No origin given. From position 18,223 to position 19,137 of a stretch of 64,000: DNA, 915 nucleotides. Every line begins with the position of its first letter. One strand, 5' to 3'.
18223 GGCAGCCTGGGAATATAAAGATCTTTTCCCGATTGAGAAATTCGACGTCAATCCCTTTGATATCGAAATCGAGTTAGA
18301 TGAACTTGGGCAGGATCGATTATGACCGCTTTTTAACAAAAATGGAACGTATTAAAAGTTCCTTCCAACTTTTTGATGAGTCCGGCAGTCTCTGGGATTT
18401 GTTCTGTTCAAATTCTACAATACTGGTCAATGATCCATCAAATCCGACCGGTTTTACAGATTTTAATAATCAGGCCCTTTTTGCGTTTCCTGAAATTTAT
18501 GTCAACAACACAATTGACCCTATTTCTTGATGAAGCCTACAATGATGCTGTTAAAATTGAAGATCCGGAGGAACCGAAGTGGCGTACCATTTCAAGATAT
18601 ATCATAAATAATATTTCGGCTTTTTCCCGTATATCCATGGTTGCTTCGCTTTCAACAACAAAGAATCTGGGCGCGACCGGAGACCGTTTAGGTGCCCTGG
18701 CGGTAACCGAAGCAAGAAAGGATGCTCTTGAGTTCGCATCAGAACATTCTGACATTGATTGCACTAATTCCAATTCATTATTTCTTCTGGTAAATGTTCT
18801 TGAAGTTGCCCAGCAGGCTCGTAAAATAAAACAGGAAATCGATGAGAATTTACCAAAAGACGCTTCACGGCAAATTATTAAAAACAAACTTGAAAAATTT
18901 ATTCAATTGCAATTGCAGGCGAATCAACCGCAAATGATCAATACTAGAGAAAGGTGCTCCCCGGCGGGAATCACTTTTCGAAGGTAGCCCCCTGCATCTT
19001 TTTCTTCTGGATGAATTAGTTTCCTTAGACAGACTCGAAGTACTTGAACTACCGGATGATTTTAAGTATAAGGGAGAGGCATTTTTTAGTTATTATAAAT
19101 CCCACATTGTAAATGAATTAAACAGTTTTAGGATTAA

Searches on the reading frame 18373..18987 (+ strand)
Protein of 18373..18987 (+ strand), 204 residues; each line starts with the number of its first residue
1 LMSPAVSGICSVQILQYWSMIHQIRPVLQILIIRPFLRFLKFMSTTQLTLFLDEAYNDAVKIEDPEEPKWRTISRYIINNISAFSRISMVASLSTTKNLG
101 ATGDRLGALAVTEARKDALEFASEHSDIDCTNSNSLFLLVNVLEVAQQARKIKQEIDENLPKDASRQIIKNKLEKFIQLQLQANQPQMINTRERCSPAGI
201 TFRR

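Call 51: search_protein_families(library=pfam, proteins=[window:18373-18987:+], max_evalue=0.0001)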
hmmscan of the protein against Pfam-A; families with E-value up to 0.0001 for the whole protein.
window:18373-18987:+ (204 aa): 1 family
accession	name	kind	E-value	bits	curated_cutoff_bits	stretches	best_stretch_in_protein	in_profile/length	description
PF00155.27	Aminotran_1_2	-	4.4e-05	23.3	19.7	1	41-151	173-270/361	Aminotransferase class I and II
